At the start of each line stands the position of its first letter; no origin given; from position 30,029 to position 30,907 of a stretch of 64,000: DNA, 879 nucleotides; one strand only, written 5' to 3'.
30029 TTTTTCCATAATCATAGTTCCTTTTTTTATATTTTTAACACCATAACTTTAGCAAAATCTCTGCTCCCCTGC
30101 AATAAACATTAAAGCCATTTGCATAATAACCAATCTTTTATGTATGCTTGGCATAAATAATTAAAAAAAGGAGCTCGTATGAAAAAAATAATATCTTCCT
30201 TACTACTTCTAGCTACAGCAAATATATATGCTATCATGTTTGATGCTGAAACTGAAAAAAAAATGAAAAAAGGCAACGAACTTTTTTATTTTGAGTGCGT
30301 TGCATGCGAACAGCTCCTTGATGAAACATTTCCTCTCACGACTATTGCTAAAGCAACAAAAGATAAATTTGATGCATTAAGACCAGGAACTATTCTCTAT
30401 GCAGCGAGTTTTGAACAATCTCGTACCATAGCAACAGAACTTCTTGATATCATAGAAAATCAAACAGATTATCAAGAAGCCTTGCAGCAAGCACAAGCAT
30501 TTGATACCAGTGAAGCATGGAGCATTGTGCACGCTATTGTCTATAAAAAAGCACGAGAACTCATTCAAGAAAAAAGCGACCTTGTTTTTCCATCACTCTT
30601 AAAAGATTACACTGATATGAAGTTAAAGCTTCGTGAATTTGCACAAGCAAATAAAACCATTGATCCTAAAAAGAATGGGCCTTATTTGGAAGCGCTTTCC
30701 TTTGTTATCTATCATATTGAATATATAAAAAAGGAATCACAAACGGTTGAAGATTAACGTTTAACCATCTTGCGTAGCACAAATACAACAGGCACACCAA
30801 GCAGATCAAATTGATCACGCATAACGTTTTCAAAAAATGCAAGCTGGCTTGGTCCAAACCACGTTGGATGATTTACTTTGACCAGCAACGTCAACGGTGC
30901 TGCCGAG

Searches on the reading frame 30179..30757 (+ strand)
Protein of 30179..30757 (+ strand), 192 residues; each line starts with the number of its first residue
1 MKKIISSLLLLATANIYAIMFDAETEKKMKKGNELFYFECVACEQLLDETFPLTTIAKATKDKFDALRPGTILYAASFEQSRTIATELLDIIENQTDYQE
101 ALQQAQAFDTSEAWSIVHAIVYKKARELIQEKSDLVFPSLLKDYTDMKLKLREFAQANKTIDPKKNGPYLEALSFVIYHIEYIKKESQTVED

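Call 19: search_protein_families(library=pfam, proteins=[window:30179-30757:+], max_evalue=0.001)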
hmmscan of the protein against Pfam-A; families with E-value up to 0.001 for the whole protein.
window:30179-30757:+ (192 aa): 0 families

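Call 60: search_protein_families(library=pfam, proteins=[window:30179-30757:+], max_evalue=10)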
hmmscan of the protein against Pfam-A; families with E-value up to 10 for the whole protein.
window:30179-30757:+ (192 aa): 3 families
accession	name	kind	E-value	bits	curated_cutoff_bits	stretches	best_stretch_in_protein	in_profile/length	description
PF12536.13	DUF3734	-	0.074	13.8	22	1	77-127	16-66/106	Patatin phospholipase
PF09406.16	DUF2004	-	0.081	13.7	27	1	112-159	58-105/122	Protein of unknown function (DUF2004)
PF13870.11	CCDC113_CCDC96_CC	-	0.094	12.9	31.6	1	87-153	99-156/177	CCDC113/CCDC96, coiled-coil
